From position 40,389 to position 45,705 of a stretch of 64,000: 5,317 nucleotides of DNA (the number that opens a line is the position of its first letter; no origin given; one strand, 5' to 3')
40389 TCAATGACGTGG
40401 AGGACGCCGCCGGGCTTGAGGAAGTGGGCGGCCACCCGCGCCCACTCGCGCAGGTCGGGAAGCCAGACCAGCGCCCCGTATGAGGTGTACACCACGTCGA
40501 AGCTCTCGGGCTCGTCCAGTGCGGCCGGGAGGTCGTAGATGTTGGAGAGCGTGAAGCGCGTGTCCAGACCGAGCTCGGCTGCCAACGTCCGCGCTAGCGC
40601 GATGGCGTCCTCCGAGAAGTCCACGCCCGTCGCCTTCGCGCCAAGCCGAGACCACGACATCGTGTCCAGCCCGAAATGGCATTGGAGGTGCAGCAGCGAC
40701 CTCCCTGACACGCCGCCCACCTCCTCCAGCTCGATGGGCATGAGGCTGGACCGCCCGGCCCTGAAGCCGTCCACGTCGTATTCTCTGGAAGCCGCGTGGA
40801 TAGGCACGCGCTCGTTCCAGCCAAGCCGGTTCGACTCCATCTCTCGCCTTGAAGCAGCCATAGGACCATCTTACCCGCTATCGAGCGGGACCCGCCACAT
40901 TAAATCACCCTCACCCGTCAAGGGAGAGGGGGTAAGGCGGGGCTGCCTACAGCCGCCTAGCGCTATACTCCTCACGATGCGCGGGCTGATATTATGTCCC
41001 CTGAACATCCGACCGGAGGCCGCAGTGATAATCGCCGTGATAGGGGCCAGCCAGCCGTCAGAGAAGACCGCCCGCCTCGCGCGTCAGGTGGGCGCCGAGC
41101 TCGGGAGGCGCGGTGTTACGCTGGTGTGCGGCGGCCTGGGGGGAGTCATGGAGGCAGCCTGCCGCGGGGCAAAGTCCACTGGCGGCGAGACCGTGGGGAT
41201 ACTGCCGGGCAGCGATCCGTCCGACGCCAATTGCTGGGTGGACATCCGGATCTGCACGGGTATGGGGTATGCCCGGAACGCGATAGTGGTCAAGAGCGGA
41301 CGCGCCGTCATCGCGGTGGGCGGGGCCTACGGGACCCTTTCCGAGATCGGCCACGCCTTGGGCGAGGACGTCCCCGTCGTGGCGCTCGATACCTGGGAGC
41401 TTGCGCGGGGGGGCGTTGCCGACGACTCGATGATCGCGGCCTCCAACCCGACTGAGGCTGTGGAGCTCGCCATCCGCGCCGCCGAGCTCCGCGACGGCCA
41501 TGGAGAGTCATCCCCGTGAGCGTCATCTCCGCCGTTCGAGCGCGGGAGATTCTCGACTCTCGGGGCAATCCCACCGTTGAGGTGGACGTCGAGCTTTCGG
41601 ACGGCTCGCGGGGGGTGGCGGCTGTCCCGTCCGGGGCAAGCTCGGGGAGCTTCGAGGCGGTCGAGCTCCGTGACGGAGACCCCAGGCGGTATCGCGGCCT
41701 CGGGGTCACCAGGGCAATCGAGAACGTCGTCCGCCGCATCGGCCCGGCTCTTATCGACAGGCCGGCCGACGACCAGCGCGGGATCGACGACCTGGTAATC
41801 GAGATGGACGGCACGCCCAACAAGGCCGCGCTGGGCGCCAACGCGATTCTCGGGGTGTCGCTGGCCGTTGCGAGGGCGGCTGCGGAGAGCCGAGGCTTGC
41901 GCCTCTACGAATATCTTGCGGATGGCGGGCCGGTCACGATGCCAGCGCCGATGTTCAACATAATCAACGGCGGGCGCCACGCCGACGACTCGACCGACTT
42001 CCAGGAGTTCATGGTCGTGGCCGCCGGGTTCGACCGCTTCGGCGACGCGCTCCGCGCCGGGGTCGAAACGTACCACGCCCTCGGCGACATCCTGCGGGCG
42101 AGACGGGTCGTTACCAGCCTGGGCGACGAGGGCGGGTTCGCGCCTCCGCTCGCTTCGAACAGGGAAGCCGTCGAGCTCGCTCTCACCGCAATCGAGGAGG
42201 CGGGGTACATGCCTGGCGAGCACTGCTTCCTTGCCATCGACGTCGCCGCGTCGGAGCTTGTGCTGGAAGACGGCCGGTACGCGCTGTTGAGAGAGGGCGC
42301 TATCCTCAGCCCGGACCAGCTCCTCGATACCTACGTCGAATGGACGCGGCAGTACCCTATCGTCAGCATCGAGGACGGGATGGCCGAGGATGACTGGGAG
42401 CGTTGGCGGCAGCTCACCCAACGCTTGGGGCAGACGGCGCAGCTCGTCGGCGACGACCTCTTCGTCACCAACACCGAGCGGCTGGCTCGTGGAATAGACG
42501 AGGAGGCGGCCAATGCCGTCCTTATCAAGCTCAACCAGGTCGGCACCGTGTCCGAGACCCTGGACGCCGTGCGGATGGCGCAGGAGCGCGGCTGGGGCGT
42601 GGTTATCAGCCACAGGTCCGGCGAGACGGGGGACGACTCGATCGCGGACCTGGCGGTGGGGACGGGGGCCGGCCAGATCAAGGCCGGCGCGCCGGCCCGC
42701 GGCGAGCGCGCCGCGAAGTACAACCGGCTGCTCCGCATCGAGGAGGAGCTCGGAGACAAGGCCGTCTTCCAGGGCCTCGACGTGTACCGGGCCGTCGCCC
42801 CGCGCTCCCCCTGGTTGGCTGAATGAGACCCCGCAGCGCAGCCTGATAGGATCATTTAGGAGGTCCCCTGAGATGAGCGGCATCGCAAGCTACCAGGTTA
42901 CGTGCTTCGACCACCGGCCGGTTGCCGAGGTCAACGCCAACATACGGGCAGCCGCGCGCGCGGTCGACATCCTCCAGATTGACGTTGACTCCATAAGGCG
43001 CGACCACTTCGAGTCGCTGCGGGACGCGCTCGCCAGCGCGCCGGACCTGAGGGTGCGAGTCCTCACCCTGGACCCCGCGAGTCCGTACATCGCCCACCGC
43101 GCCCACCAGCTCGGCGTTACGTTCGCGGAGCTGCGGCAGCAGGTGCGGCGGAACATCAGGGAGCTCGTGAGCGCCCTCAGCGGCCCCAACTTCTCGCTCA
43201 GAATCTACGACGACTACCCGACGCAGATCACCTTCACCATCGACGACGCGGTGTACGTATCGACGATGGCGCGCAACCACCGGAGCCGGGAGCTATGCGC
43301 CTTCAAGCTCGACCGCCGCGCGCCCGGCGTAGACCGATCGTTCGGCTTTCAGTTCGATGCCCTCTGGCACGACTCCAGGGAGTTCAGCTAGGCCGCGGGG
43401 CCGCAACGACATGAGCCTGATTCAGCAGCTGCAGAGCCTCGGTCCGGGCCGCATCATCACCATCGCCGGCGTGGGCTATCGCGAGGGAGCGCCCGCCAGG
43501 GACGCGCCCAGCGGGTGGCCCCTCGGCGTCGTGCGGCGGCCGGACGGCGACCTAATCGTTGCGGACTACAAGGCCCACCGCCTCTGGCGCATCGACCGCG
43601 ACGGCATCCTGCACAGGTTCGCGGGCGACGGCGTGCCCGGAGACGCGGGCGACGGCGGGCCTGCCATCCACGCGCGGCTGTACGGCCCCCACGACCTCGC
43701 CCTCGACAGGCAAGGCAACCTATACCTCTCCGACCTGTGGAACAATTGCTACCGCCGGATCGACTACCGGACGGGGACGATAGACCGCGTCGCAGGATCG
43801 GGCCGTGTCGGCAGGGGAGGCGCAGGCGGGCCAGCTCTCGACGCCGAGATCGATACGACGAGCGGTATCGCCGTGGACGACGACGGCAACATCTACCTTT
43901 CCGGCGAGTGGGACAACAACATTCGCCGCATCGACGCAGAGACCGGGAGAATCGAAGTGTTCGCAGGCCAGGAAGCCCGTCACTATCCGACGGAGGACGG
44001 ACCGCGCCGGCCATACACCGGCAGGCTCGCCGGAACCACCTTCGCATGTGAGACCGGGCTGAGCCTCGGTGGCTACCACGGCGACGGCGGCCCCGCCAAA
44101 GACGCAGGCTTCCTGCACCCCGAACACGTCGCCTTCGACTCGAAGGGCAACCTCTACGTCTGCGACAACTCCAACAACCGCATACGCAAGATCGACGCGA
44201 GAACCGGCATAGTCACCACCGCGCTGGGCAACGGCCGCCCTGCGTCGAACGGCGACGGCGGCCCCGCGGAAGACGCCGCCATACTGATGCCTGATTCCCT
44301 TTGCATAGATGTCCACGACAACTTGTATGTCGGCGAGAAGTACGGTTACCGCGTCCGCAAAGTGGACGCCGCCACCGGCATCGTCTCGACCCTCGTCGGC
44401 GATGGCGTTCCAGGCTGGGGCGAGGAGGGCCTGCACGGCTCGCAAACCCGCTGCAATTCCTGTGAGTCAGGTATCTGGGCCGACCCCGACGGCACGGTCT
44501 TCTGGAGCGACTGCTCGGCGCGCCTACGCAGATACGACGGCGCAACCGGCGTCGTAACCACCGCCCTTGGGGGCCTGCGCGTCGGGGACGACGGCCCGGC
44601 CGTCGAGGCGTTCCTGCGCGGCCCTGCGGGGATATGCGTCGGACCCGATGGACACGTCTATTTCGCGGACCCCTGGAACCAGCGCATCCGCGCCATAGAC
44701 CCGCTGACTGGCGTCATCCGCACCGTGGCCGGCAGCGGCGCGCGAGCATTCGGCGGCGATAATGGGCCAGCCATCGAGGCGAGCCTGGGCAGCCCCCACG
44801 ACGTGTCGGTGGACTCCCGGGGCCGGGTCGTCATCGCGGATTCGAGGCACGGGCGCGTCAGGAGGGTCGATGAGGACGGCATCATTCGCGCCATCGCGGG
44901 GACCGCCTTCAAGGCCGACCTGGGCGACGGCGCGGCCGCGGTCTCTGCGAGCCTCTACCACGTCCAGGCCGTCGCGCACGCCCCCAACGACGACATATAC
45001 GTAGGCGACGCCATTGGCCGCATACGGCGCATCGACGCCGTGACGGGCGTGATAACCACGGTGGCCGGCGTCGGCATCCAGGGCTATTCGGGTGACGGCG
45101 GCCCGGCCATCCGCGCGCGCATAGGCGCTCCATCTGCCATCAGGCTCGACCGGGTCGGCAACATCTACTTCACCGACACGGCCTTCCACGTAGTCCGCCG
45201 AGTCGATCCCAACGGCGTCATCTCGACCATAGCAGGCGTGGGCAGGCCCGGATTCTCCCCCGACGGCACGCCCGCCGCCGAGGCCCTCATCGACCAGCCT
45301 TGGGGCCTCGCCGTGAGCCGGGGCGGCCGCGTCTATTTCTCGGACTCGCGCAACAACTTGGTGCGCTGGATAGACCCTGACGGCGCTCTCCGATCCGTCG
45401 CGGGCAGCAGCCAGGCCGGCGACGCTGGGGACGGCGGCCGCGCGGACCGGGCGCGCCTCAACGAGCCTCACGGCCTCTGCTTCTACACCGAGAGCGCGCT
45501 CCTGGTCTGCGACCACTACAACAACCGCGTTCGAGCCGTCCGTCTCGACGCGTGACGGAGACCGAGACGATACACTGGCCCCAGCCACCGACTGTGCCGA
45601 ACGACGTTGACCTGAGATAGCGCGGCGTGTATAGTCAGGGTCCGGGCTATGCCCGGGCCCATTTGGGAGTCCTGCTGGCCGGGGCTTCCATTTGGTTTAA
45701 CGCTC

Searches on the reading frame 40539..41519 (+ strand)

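Call 88: search_protein_families(library=pfam, proteins=[window:40539-41519:+], max_evalue=0.00001)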
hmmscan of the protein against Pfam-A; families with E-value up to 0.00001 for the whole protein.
window:40539-41519:+ (326 aa): 2 families
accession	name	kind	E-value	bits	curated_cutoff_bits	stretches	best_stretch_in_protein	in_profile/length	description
PF18306.6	LDcluster4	-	6.5e-41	139.9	26.3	1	163-307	2-150/151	SLOG cluster4 family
PF02481.21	DNA_processg_A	-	9.4e-08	31.9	29.6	1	162-224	44-106/212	DNA recombination-mediator protein A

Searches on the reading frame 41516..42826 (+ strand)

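Call 88: search_protein_families(library=pfam, proteins=[window:41516-42826:+], max_evalue=0.00001)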
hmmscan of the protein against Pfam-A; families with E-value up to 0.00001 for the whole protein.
window:41516-42826:+ (436 aa): 3 families
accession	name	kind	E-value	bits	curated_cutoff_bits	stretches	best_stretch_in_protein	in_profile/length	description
PF00113.28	Enolase_C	-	5.3e-112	374.4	21.5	1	141-425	3-294/296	Enolase, C-terminal TIM barrel domain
PF03952.21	Enolase_N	-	4.6e-54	182.5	35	1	4-134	1-131/131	Enolase, N-terminal domain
PF07476.17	MAAL_C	-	3e-06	27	27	1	295-384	127-217/249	Methylaspartate ammonia-lyase C-terminus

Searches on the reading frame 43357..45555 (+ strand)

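Call 88: search_protein_families(library=pfam, proteins=[window:43357-45555:+], max_evalue=0.00001)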
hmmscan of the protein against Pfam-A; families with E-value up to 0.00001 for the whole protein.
window:43357-45555:+ (732 aa): 7 families
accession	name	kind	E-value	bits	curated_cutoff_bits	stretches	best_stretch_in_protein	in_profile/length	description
PF25021.1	TEN_NHL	-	7.4e-53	180.2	27.1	2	578-627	130-177/357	Teneurin NHL domain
PF01436.27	NHL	-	3.3e-40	134.6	20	0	477-502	1-26/28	NHL repeat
PF06739.17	SBBP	-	3.8e-12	46.4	20.5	0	166-183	13-30/38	Beta-propeller repeat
PF08450.18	SGL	-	6e-12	46.1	26.3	0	421-511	134-218/246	SMP-30/Gluconolactonase/LRE-like region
PF20067.5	SSL_N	-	1.2e-11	44.7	18.9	0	255-268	23-36/46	Strictosidine synthase-like, N-terminal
PF24684.1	Vgb_lyase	-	7.1e-10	38.6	50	0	422-449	98-125/290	Virginiamycin B lyase family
PF13449.12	Phytase-like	-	1.1e-08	35.8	27.6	0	170-200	72-101/284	Esterase-like activity of phytase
